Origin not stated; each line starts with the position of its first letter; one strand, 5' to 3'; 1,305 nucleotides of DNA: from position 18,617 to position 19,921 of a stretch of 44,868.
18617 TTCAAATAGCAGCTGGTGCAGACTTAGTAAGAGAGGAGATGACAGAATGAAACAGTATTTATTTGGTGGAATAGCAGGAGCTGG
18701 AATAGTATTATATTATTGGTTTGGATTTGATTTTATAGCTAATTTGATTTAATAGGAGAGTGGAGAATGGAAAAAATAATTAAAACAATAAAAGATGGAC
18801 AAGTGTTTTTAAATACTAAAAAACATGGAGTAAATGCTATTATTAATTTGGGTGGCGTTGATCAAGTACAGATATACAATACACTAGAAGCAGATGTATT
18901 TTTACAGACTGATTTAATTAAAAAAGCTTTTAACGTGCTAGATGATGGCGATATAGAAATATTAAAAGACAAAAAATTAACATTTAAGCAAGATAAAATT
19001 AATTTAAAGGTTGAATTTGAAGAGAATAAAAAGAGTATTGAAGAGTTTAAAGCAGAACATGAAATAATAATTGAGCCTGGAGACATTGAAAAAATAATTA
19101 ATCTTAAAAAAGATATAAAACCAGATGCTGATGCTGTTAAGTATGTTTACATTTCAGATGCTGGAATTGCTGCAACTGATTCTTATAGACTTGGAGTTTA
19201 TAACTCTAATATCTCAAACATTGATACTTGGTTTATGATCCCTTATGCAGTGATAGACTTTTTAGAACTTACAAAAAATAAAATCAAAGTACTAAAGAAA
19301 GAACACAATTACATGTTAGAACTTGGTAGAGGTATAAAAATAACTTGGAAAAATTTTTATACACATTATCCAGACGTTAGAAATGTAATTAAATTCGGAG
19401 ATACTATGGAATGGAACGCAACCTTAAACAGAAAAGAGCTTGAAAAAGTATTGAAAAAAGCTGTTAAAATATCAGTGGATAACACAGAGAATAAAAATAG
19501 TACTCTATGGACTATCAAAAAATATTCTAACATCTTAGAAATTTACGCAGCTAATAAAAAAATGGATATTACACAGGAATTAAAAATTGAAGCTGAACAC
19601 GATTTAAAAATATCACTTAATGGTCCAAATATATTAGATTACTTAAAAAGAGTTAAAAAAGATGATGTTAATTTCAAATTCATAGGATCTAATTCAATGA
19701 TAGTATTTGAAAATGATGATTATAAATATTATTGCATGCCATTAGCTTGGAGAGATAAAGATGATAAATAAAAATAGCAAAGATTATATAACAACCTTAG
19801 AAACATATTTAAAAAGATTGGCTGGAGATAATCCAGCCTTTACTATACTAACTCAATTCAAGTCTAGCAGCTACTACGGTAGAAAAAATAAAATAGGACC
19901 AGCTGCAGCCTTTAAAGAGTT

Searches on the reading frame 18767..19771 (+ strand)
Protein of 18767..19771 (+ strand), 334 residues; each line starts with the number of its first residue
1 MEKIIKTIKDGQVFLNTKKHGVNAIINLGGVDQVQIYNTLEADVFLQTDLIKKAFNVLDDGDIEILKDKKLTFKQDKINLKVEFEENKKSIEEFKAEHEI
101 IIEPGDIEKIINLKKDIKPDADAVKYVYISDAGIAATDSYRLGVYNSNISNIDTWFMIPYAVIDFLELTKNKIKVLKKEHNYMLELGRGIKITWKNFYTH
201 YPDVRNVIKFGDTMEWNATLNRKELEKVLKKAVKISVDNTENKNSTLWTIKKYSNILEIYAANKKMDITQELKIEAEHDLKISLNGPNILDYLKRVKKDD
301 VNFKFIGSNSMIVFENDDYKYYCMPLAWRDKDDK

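Call 15: search_protein_families(library=phrogs, proteins=[window:18767-19771:+])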
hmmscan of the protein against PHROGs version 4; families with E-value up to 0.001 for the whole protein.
window:18767-19771:+ (334 aa): 2 families
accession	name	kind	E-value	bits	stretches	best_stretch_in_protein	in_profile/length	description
phrog_947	-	DNA, RNA and nucleotide metabolism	2.7e-16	60.5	1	40-327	64-364/368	DNA polymerase processivity factor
phrog_3007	-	DNA, RNA and nucleotide metabolism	2.9e-05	24.9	1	125-213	27-122/190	RusA-like Holliday junction resolvase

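Call 16: search_protein_families(library=pfam, proteins=[window:18767-19771:+], max_evalue=0.01)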
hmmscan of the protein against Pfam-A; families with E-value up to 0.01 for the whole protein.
window:18767-19771:+ (334 aa): 3 families
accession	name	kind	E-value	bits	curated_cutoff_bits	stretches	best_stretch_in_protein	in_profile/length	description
PF02768.20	DNA_pol3_beta_3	-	1e-06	29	27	1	218-325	12-119/121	DNA polymerase III beta subunit, C-terminal domain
PF00712.24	DNA_pol3_beta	-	0.00081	20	24.4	1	219-322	4-109/120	DNA polymerase III beta subunit, N-terminal domain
PF09267.15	Dict-STAT-coil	-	0.0075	17.1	22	0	35-118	13-90/114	Dictyostelium STAT, coiled coil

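Call 29: find_homologous_proteins(query=window:18767-19771:+, max_evalue=1e-10)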
Query window:18767-19771:+ (334 aa): 16 proteins with E <= 1e-10 among 3227 candidates.
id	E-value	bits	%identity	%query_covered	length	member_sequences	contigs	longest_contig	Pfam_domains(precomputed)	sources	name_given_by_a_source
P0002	6.2e-196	668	91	100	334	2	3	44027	PF00712.25,PF02768.21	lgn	-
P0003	3.9e-171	587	81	100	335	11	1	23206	PF02768.21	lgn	-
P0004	1.2e-170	585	81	100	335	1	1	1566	PF02768.21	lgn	-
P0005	2.0e-170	584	80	100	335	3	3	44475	PF02768.21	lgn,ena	-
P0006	2.4e-169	581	79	100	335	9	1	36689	PF00712.25,PF02768.21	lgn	-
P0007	8.7e-169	579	79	97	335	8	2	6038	PF00712.25,PF02768.21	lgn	-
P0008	7.6e-168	576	80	100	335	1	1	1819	PF02768.21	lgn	-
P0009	4.4e-167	573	78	100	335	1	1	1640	PF00712.25,PF02768.21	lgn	-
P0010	6.5e-167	573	78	100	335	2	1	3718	PF02768.21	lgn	-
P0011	9.3e-162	556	79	100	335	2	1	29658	PF00712.25,PF02768.21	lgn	-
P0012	1.9e-160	552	78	97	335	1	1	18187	PF02768.21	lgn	-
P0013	2.4e-158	545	76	100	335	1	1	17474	PF02768.21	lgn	-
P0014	7.6e-156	537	78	100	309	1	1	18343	PF02768.21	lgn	-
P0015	5.1e-137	475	67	100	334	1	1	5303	PF00712.25,PF02768.21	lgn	-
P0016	1.2e-121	424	60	99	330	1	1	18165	PF00712.25,PF02768.21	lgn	-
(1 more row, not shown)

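Call 30: find_encoding_contigs(protein=P0016, flank=4000, max_places=2)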
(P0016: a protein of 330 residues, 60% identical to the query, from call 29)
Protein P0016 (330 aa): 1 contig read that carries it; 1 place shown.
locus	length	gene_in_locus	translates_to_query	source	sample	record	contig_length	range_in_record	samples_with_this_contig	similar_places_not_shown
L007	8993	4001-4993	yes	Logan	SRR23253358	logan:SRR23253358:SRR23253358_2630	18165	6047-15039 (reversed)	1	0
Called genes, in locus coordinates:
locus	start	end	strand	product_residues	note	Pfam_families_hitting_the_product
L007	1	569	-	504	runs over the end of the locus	-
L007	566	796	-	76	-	-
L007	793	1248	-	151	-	-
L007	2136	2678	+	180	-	-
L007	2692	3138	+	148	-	-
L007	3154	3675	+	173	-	-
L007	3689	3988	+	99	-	-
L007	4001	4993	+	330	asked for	PF00712:DNA_pol3_beta (faint), PF02768:DNA_pol3_beta_3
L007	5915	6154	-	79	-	-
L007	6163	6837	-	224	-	PF04404:ERF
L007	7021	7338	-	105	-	PF11195:Tad2-like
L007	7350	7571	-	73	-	PF21825:Sequestin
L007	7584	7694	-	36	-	-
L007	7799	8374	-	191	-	PF11753:DUF3310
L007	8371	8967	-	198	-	-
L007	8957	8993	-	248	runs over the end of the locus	PF16784:HNHc_6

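Call 31: find_encoding_contigs(protein=P0015, flank=4000, max_places=2)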
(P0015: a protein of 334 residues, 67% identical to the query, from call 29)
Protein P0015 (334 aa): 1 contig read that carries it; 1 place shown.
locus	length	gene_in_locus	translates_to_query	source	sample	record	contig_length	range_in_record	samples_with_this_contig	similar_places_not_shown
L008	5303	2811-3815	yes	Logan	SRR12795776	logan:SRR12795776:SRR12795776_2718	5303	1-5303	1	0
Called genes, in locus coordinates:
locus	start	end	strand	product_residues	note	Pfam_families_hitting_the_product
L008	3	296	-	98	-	?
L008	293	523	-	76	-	-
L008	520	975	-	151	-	-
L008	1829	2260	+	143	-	-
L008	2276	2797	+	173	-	-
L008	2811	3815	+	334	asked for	PF00712:DNA_pol3_beta (weak), PF02768:DNA_pol3_beta_3 (weak)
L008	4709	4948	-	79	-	-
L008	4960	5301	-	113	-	?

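Call 32: find_encoding_contigs(protein=P0013, flank=4000, max_places=2)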
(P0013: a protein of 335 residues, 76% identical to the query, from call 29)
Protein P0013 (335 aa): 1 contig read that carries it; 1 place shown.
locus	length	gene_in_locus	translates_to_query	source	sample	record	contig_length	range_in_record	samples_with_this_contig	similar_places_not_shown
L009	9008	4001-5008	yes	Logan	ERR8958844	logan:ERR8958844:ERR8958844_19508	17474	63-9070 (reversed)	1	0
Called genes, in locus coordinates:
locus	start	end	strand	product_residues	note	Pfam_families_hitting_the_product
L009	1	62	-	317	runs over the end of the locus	-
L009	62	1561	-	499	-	-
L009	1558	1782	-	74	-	-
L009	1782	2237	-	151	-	-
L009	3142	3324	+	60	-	-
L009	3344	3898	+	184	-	PF04002:RadC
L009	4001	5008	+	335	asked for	PF02768:DNA_pol3_beta_3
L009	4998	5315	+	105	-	-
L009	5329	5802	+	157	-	-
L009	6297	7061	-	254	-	-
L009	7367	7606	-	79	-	-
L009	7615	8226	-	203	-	PF06378:SSAP_Sak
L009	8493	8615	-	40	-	-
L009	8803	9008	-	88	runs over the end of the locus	?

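Call 33: find_encoding_contigs(protein=P0002, flank=4000, max_places=3)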
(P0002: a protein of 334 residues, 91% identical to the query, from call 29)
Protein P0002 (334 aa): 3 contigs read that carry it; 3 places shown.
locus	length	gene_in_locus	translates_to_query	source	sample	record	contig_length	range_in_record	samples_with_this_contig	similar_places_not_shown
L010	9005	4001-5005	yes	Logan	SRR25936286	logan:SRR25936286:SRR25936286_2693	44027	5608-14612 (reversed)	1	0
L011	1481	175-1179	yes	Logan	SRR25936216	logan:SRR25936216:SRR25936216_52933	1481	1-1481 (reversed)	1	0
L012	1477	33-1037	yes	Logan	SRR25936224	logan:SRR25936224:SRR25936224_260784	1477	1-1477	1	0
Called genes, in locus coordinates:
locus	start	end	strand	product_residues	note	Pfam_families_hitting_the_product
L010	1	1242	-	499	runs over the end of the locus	-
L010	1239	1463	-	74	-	-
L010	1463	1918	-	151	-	-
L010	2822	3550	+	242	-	-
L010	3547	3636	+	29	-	-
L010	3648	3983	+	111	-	-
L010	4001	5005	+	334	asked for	PF00712:DNA_pol3_beta (faint), PF02768:DNA_pol3_beta_3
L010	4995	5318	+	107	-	-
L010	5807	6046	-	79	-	-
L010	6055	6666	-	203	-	PF06378:SSAP_Sak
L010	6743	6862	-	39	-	-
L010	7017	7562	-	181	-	PF11753:DUF3310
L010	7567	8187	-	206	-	-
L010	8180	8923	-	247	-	PF16784:HNHc_6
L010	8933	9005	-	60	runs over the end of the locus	-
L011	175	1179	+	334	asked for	PF00712:DNA_pol3_beta (faint), PF02768:DNA_pol3_beta_3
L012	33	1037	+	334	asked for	PF00712:DNA_pol3_beta (faint), PF02768:DNA_pol3_beta_3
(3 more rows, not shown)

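Call 40: find_encoding_contigs(protein=P0003, flank=4000, max_places=1)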
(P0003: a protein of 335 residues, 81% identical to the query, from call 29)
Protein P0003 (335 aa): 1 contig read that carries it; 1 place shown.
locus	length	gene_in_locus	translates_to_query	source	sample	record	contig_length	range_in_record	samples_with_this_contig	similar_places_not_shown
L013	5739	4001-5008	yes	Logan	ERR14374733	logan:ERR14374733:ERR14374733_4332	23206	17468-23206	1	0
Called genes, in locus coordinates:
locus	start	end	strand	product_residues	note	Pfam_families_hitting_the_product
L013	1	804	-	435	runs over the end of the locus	-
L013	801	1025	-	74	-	-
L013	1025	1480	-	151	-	-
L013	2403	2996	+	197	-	-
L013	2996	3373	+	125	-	-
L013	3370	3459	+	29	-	-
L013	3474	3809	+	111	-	-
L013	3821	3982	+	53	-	-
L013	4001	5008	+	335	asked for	PF02768:DNA_pol3_beta_3 (weak)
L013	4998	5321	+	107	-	-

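Call 41: find_encoding_contigs(protein=P0006, flank=4000, max_places=1)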
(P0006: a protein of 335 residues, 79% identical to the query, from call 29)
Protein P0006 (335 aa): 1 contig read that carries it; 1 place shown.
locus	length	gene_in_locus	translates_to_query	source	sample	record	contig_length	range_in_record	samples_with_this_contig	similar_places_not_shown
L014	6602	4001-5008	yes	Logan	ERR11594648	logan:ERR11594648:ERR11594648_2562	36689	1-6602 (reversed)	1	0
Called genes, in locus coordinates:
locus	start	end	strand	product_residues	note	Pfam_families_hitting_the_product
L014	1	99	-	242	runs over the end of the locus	-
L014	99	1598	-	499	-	-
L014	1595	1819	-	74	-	-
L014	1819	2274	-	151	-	-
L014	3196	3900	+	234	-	-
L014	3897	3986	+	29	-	-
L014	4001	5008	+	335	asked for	PF00712:DNA_pol3_beta (faint), PF02768:DNA_pol3_beta_3 (weak)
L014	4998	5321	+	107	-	-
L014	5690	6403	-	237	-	PF03374:ANT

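Call 42: find_encoding_contigs(protein=P0011, flank=4000, max_places=1)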
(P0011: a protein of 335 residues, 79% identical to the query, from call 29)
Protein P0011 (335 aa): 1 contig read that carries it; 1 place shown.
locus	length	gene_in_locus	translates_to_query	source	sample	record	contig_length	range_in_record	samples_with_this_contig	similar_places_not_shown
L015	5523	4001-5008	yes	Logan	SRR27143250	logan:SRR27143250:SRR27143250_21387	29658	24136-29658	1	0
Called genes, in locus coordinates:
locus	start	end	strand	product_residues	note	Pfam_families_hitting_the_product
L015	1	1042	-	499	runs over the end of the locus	-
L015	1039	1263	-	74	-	-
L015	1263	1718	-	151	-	-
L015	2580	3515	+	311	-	PF04002:RadC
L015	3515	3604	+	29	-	-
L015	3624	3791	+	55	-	-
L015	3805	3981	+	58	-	-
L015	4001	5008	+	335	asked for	PF00712:DNA_pol3_beta (weak), PF02768:DNA_pol3_beta_3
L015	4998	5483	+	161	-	-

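Call 43: find_encoding_contigs(protein=P0012, flank=4000, max_places=1)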
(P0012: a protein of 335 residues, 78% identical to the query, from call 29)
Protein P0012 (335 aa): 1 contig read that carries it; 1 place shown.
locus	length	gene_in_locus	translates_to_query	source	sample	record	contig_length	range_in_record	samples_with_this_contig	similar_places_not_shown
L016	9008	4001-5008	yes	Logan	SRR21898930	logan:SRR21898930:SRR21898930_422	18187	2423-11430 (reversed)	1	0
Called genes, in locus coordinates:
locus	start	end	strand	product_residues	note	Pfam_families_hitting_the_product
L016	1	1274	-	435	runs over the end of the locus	-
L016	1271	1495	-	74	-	-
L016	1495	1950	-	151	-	-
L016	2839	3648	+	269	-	PF04002:RadC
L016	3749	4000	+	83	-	-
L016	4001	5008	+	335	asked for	PF02768:DNA_pol3_beta_3 (weak)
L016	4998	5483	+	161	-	-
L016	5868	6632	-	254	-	-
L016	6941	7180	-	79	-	-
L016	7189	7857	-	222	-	PF04404:ERF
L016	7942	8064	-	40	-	-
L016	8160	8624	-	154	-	PF11753:DUF3310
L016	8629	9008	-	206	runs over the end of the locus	-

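Call 44: find_encoding_contigs(protein=P0014, flank=4000, max_places=1)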
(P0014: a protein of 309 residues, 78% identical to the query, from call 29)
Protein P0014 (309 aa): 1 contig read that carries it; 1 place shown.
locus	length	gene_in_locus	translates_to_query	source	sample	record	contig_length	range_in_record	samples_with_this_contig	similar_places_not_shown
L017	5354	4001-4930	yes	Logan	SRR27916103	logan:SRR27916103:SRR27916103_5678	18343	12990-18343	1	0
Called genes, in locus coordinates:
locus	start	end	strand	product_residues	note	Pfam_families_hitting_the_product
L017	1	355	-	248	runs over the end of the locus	-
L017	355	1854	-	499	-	-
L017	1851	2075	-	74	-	-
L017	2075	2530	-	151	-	-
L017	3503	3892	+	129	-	-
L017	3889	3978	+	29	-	-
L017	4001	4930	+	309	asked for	PF02768:DNA_pol3_beta_3 (weak)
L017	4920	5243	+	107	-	-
